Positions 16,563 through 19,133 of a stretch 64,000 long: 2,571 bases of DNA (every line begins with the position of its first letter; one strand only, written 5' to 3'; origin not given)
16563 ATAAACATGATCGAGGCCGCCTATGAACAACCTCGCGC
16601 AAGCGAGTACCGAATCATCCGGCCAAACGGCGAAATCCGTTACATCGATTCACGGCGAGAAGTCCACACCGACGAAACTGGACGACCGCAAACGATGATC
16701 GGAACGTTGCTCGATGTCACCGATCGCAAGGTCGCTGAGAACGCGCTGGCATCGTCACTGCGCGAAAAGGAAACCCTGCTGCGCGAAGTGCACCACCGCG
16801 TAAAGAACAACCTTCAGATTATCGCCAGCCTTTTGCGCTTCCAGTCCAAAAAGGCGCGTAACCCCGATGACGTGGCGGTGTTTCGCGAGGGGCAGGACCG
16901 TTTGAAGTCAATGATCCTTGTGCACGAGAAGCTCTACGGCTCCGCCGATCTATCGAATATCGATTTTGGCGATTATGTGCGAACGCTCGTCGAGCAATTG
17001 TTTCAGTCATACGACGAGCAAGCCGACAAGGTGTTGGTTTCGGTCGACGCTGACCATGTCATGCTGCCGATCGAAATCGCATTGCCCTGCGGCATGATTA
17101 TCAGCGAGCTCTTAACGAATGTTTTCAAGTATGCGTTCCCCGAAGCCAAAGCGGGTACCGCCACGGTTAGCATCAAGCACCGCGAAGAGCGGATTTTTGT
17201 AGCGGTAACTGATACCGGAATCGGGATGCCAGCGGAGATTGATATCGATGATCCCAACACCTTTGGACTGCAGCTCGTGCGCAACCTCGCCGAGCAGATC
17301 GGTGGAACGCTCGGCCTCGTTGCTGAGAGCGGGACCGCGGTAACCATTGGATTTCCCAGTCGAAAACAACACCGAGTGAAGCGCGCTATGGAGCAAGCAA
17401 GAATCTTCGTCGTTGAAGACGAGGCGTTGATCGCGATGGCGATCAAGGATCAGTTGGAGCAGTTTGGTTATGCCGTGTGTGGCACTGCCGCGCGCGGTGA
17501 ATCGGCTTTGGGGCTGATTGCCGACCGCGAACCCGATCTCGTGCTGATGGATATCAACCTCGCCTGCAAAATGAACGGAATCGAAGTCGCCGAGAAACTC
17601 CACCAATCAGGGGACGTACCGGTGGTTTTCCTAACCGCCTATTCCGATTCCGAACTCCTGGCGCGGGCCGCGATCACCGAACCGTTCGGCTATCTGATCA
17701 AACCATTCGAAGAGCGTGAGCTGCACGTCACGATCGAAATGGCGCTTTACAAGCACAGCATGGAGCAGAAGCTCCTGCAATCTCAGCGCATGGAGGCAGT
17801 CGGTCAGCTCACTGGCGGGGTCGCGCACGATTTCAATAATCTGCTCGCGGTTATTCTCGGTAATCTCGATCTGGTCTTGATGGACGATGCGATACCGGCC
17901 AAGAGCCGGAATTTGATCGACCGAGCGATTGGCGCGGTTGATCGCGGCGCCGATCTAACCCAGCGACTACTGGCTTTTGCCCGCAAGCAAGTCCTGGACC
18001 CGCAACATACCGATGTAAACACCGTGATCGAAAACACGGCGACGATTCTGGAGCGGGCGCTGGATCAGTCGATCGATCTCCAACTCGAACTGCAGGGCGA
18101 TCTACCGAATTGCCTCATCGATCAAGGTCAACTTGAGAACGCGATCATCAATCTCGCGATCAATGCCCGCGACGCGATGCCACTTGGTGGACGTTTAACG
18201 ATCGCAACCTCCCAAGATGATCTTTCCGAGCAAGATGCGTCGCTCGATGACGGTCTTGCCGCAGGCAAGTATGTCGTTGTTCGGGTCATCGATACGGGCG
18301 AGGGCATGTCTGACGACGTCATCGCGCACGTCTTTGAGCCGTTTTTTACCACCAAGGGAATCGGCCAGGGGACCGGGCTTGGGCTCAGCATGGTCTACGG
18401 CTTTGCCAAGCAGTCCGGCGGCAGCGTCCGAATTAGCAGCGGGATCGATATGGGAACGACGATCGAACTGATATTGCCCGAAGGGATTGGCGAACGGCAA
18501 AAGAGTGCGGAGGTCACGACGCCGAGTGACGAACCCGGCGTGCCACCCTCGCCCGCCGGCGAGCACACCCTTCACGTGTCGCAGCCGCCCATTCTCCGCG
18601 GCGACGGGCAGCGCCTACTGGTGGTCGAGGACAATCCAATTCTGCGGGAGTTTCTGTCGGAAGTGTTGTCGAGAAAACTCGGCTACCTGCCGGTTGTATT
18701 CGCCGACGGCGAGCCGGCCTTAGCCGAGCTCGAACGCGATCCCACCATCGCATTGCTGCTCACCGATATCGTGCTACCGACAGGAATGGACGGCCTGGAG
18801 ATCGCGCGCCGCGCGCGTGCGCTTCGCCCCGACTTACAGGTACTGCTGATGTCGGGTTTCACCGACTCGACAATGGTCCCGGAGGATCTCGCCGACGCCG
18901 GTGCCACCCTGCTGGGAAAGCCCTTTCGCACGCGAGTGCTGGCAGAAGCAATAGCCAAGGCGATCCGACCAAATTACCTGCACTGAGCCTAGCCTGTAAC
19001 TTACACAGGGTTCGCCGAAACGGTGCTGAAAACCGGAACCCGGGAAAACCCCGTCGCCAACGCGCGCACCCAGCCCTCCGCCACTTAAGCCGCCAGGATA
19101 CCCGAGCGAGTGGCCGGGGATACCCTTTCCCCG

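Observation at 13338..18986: Triple-hit giant sensor gene with two kinase cores: nonsense codon, frameshift and IS5 insertion, with an IS-internal ATG fused in frame to the remainder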

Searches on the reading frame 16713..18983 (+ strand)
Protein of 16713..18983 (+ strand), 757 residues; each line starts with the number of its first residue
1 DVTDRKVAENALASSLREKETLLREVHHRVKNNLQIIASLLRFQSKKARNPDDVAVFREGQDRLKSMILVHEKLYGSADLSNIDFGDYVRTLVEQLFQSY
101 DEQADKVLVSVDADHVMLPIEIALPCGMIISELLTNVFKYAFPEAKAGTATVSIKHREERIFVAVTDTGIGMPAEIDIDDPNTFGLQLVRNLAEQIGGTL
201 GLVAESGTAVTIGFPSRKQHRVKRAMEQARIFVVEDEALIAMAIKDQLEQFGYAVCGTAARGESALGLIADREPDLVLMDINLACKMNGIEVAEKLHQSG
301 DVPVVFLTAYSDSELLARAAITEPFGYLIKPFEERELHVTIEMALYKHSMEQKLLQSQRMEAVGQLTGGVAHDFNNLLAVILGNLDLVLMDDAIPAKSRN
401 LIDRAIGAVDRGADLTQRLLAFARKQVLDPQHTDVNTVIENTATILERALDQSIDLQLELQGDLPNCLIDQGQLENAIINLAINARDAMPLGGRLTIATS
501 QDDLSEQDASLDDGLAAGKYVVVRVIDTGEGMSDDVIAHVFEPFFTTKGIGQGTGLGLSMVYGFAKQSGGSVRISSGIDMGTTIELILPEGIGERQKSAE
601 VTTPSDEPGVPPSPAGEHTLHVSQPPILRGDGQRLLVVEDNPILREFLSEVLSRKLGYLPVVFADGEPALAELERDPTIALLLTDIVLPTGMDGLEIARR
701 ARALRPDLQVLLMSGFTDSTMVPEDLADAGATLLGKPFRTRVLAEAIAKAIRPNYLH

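Call 10: find_homologous_proteins(query=window:16713-18983:+, max_evalue=1e-10)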
Query seq(757 aa) (757 aa): 7947 proteins with E <= 1e-10 among 8000 candidates; the best 120 are listed.
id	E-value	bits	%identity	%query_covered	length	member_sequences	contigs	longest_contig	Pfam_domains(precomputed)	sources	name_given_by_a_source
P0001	0.0e+0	1185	95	76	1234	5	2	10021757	PF08447.19,PF13426.14,PF13188.14,PF13581.13,PF08448.17,PF02518.32,PF00512.32,PF00989.32,PF00072.31,PF07568.19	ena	-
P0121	6.0e-156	539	45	69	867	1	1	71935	PF13426.14,PF13188.14,PF08448.17,PF02518.32,PF00512.32,PF00989.32,PF07536.21,PF00072.31,PF07568.19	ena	-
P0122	3.6e-133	464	42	47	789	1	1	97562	PF08447.19,PF13426.14,PF13188.14,PF13581.13,PF08448.17,PF02518.32,PF00512.32,PF00989.32,PF07536.21,PF00072.31,PF07568.19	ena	-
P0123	7.8e-131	456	44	54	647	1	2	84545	PF13426.14,PF08448.17,PF02518.32,PF00512.32,PF00989.32,PF00072.31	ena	-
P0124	2.9e-129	451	47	54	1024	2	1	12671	PF08447.19,PF13426.14,PF13188.14,PF08448.17,PF02518.32,PF00989.32,PF00072.31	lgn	-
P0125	6.4e-127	443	43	53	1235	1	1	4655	PF08447.19,PF13426.14,PF13188.14,PF08448.17,PF02518.32,PF00512.32,PF00989.32,PF00072.31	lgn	-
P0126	6.1e-126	440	42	53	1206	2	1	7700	PF08447.19,PF13426.14,PF13188.14,PF12860.14,PF08448.17,PF02518.32,PF00512.32,PF00989.32,PF00072.31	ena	-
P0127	7.6e-123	429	45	69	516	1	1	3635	PF02518.32,PF00512.32,PF00072.31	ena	-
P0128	5.0e-121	423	46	69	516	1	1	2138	PF02518.32,PF00512.32,PF00072.31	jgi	jgi:signal transduction histidine kinase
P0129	3.4e-120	421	45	55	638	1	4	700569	PF02518.32,PF00512.32,PF00072.31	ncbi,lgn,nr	ncbi:MAG: response regulator [Alphaproteobacteria bacterium]|nr:response regulator [Alphaproteobacte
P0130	1.4e-119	419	43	56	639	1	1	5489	PF13426.14,PF13188.14,PF02518.32,PF00512.32,PF00072.31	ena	-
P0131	1.3e-117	412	42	52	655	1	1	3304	PF12860.14,PF02518.32,PF00072.31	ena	-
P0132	2.1e-117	411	43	69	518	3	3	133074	PF02518.32,PF00512.32,PF00072.31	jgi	jgi:signal transduction histidine kinase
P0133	6.3e-117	410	45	69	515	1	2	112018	PF02518.32,PF00512.32,PF00072.31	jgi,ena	jgi:signal transduction histidine kinase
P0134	1.2e-115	406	44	54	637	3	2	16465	PF08447.19,PF13426.14,PF13188.14,PF08448.17,PF02518.32,PF00512.32,PF00989.32,PF00072.31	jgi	-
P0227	4.3e-105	371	39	68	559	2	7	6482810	PF02518.32,PF00512.32,PF00072.31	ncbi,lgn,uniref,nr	ncbi:hybrid sensor histidine kinase/response regulator [Rhodovastum atsumiense]|uniref:histidine kin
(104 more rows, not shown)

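Call 13: search_protein_families(library=pfam, proteins=[P0121, P0122, P0127, P0129, P0227, P0123], max_evalue=0.001)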
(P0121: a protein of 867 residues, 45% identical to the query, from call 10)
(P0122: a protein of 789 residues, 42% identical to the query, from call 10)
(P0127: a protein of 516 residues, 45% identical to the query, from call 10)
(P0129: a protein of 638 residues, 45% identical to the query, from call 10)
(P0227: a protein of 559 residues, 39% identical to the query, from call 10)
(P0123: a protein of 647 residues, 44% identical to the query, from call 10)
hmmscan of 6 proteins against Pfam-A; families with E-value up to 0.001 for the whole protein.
P0121 (867 aa): 10 families
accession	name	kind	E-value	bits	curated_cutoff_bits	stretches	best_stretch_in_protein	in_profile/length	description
PF00072.30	Response_reg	-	5.2e-37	126.8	30.2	2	356-467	1-111/111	Response regulator receiver domain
PF07568.18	HisKA_2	-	4.1e-29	100.9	22.3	1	155-230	1-76/76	Histidine kinase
PF02518.31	HATPase_c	-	5.1e-25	88.5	26.4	1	602-722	2-109/111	Histidine kinase-, DNA gyrase B-, and HSP90-like ATPase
PF13426.13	PAS_9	-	9.3e-15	55.2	27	1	32-134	1-103/103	PAS domain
PF00989.32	PAS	-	8.9e-12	45.5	22.6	1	23-126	2-107/113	PAS fold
PF13188.13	PAS_8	-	1.7e-10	40.9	21.8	1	22-74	1-54/65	PAS domain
PF08448.16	PAS_4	-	2.4e-06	28.2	23.1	1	28-136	1-109/110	PAS fold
PF07536.20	HWE_HK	-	7.6e-06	27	22.8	1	155-220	1-63/83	HWE histidine kinase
PF00512.31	HisKA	-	1.1e-05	25.8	26.9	1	496-558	3-64/66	His Kinase A (phospho-acceptor) domain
PF24820.1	Diguanyl_cycl_sensor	-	2.7e-05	24.5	28.1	1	28-83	2-57/109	Diguanylate cyclase-like sensor domain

P0122 (789 aa): 11 families
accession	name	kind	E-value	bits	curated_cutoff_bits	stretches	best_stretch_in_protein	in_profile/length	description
PF02518.31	HATPase_c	-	6e-29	101.2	26.4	2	642-750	2-97/111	Histidine kinase-, DNA gyrase B-, and HSP90-like ATPase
PF07568.18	HisKA_2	-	2.8e-27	95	22.3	1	71-146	1-76/76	Histidine kinase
PF00072.30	Response_reg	-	1.5e-22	80.3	30.2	1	275-385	1-110/111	Response regulator receiver domain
PF08448.16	PAS_4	-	1.2e-10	42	23.1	1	409-521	1-110/110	PAS fold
PF13426.13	PAS_9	-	1.4e-10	41.8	27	1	414-518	2-103/103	PAS domain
PF13581.12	HATPase_c_2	-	1.7e-10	41.4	27.4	1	164-248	24-114/127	Histidine kinase-like ATPase domain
PF00989.32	PAS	-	4e-10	40.1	22.6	1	403-508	1-105/113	PAS fold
PF13188.13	PAS_8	-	1.1e-09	38.3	21.8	1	403-460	1-56/65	PAS domain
PF00512.31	HisKA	-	3.7e-09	36.9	26.9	1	536-598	3-64/66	His Kinase A (phospho-acceptor) domain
PF07536.20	HWE_HK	-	3.5e-06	28.1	22.8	1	71-123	1-51/83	HWE histidine kinase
PF08447.18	PAS_3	-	7.4e-06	26.6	25.6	1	426-511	2-87/89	PAS fold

P0127 (516 aa): 3 families
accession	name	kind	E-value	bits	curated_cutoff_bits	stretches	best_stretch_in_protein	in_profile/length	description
PF00072.30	Response_reg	-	7.3e-44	148.9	30.2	2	6-116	1-110/111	Response regulator receiver domain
PF02518.31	HATPase_c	-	6e-20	72.2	26.4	1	252-373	2-110/111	Histidine kinase-, DNA gyrase B-, and HSP90-like ATPase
PF00512.31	HisKA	-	1.9e-08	34.7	26.9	1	146-208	3-64/66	His Kinase A (phospho-acceptor) domain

P0129 (638 aa): 3 families
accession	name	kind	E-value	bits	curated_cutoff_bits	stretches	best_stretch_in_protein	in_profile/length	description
PF00072.30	Response_reg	-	8.9e-39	132.5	30.2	2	6-117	1-111/111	Response regulator receiver domain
PF02518.31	HATPase_c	-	1.1e-19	71.4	26.4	1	376-497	2-110/111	Histidine kinase-, DNA gyrase B-, and HSP90-like ATPase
PF00512.31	HisKA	-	4.8e-09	36.6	26.9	1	270-332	3-64/66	His Kinase A (phospho-acceptor) domain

P0227 (559 aa): 3 families
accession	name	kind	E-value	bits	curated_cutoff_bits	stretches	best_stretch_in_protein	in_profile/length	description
PF00072.30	Response_reg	-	1e-43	148.5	30.2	2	6-117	1-111/111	Response regulator receiver domain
PF02518.31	HATPase_c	-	7.9e-20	71.8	26.4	1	284-406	2-109/111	Histidine kinase-, DNA gyrase B-, and HSP90-like ATPase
PF00512.31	HisKA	-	1.2e-08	35.3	26.9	1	178-240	3-64/66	His Kinase A (phospho-acceptor) domain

P0123 (647 aa): 7 families
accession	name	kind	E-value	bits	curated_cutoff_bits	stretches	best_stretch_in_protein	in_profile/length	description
PF00072.30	Response_reg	-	1e-42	145.2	30.2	2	7-118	1-110/111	Response regulator receiver domain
PF02518.31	HATPase_c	-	5.7e-21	75.5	26.4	1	384-505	2-110/111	Histidine kinase-, DNA gyrase B-, and HSP90-like ATPase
PF13426.13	PAS_9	-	1.6e-11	44.9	27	1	153-260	1-103/103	PAS domain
PF08448.16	PAS_4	-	1.6e-09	38.4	23.1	1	153-262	5-109/110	PAS fold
PF00989.32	PAS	-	1.9e-09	38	22.6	1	147-258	5-113/113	PAS fold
PF00512.31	HisKA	-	5.6e-07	30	26.9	1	278-340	3-64/66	His Kinase A (phospho-acceptor) domain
PF13188.13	PAS_8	-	0.00051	20.3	21.8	0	144-200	2-55/65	PAS domain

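Call 28: search_protein_representatives(protein=window:16731-18983:+)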
Query: 751 residues. Proteins with E-value up to 0.001 (for the whole library): 976852; up to 1e-10: 484304; up to 1e-30: 209943. The best 150 are listed.
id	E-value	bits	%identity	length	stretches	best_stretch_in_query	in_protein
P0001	0.0e+00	1172.0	98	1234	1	1-554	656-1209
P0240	4.6e-136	471.4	53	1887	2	341-744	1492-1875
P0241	2.3e-131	455.8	43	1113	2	327-744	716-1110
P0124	8.6e-130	450.6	49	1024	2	336-745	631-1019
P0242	1.1e-128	446.9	37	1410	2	2-355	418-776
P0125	2.2e-127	442.6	48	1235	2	342-745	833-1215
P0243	1.1e-125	437.0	47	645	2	340-746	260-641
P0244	2.3e-125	436.0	49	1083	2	328-745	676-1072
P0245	2.4e-125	436.0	49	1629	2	341-744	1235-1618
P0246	1.7e-124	433.1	50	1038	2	342-743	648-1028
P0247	3.2e-122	425.6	47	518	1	220-743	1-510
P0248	1.0e-120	420.6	47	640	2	317-745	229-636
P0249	8.1e-120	417.7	46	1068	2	339-745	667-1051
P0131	4.0e-118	412.1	49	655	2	343-742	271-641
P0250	5.9e-115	401.6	45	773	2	342-747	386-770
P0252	1.0e-114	400.8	41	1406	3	2-210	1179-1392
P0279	1.8e-106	373.6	40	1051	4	344-744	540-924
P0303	2.3e-103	363.3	37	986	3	223-740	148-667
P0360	7.9e-101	354.9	38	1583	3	340-741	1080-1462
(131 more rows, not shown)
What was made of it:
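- Their residue 1 aligns with an internal Met (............) just after the first ATP-binding domain (calls 10, 13, 28).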

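Call 29: search_protein_families(library=pfam, proteins=[P0242, P0252, P0303, P0279, P0241, P0360], max_evalue=0.0001)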
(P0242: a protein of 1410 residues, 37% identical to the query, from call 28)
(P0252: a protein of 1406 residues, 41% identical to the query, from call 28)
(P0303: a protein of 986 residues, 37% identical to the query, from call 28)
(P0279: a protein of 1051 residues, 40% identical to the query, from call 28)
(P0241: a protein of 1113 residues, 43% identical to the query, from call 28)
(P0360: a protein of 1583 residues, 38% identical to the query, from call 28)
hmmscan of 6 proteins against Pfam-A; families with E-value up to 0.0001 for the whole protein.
P0242 (1410 aa): 12 families
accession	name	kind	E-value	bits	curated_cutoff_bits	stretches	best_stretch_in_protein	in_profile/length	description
PF00072.30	Response_reg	-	3e-44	150.1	30.2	2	646-756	1-110/111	Response regulator receiver domain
PF02518.31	HATPase_c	-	8.4e-35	120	26.4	2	1148-1267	2-109/111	Histidine kinase-, DNA gyrase B-, and HSP90-like ATPase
PF00989.32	PAS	-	6e-31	107.2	22.6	2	777-889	4-112/113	PAS fold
PF07568.18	HisKA_2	-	6e-24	84.4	22.3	1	435-506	1-72/76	Histidine kinase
PF08448.16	PAS_4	-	4e-22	79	23.1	2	780-895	1-110/110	PAS fold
PF13426.13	PAS_9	-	4.2e-22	78.8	27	2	785-892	2-103/103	PAS domain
PF08447.18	PAS_3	-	2.5e-19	69.8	25.6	1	322-408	3-88/89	PAS fold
PF13188.13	PAS_8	-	2e-12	46.9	21.8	1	905-955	1-51/65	PAS domain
PF13581.12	HATPase_c_2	-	2.8e-09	37.5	27.4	1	518-624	14-125/127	Histidine kinase-like ATPase domain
PF00512.31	HisKA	-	3.1e-08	34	26.9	1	1042-1104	3-64/66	His Kinase A (phospho-acceptor) domain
PF00672.30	HAMP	-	8.4e-08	32.9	25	1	188-238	1-51/53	HAMP domain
PF24820.1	Diguanyl_cycl_sensor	-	3.2e-06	27.5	28.1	1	915-1010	6-106/109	Diguanylate cyclase-like sensor domain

P0252 (1406 aa): 12 families
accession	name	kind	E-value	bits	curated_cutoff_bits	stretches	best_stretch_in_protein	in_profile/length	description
PF07568.18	HisKA_2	-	1.7e-54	182.3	22.3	2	678-751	1-74/76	Histidine kinase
PF08448.16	PAS_4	-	8e-49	164.9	23.1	2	1072-1178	1-110/110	PAS fold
PF00989.32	PAS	-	1e-41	141.9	22.6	2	937-995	2-63/113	PAS fold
PF13426.13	PAS_9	-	2.6e-40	137.3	27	3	1082-1175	7-103/103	PAS domain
PF08447.18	PAS_3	-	1.3e-28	99.6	25.6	2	184-264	5-86/89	PAS fold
PF13188.13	PAS_8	-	7.8e-25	86.3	21.8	2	410-460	1-51/65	PAS domain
PF02518.31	HATPase_c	-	3.8e-22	79.3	26.4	2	780-870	7-109/111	Histidine kinase-, DNA gyrase B-, and HSP90-like ATPase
PF13581.12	HATPase_c_2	-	2e-15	57.3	27.4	2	1289-1372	22-112/127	Histidine kinase-like ATPase domain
PF00072.30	Response_reg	-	7.9e-14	52.2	30.2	1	26-137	1-111/111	Response regulator receiver domain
PF07536.20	HWE_HK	-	9.7e-14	52.3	22.8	2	1196-1250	1-53/83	HWE histidine kinase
PF24820.1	Diguanyl_cycl_sensor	-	3.6e-06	27.3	28.1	0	948-1000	8-59/109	Diguanylate cyclase-like sensor domain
PF12860.13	PAS_7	-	6.6e-06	26.7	27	0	417-537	2-114/115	PAS fold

P0303 (986 aa): 3 families
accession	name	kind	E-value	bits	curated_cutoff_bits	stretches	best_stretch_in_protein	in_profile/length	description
PF00072.30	Response_reg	-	1.3e-52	177.1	30.2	3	150-257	1-108/111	Response regulator receiver domain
PF02518.31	HATPase_c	-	2.4e-37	128.2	26.4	2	415-533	5-109/111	Histidine kinase-, DNA gyrase B-, and HSP90-like ATPase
PF00512.31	HisKA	-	9.9e-11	42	26.9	1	306-369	3-65/66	His Kinase A (phospho-acceptor) domain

P0279 (1051 aa): 7 families
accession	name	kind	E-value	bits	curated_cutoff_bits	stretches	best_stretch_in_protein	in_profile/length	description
PF00072.30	Response_reg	-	1.7e-58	196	30.2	3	235-347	1-111/111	Response regulator receiver domain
PF02518.31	HATPase_c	-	1.3e-49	167.7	26.4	2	61-170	3-109/111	Histidine kinase-, DNA gyrase B-, and HSP90-like ATPase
PF13426.13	PAS_9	-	1.7e-12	47.9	27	1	427-529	3-103/103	PAS domain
PF08448.16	PAS_4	-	1.5e-11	44.9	23.1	1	427-532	7-110/110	PAS fold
PF00989.32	PAS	-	3.4e-10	40.4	22.6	1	416-527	3-113/113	PAS fold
PF00512.31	HisKA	-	2.5e-09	37.5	26.9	1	554-620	3-64/66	His Kinase A (phospho-acceptor) domain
PF08447.18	PAS_3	-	2.1e-06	28.3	25.6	1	439-522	3-87/89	PAS fold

P0241 (1113 aa): 5 families
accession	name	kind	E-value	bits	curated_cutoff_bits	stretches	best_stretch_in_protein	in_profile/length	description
PF02518.31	HATPase_c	-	8.1e-42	142.6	26.4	2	850-971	2-110/111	Histidine kinase-, DNA gyrase B-, and HSP90-like ATPase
PF00512.31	HisKA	-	2.7e-17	63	26.9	2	746-806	3-64/66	His Kinase A (phospho-acceptor) domain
PF00072.30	Response_reg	-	9.7e-15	55.1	30.2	1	994-1105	1-108/111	Response regulator receiver domain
PF20969.2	MASE11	-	2.9e-06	27.7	27.3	1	17-176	2-158/168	MASE11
PF10090.15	HPTransfase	-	1.1e-05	25.6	22.9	0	858-896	36-76/123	Histidine phosphotransferase C-terminal domain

P0360 (1583 aa): 7 families
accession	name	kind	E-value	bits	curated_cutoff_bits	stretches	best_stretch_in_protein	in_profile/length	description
PF02518.31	HATPase_c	-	4.8e-50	169.1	26.4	2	451-559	3-110/111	Histidine kinase-, DNA gyrase B-, and HSP90-like ATPase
PF00072.30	Response_reg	-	4.5e-46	156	30.2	2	614-725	1-110/111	Response regulator receiver domain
PF00512.31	HisKA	-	1.8e-25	89.2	26.9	2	336-403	1-66/66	His Kinase A (phospho-acceptor) domain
PF13185.12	GAF_2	-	3.1e-20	73.2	28.6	1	894-1041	2-136/136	GAF domain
PF01590.32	GAF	-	8e-14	52.8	22.4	1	898-1040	4-133/133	GAF domain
PF08448.16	PAS_4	-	1.1e-13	51.9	23.1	1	48-156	3-108/110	PAS fold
PF13492.12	GAF_3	-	6.5e-11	43.2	27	1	987-1042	75-129/129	GAF domain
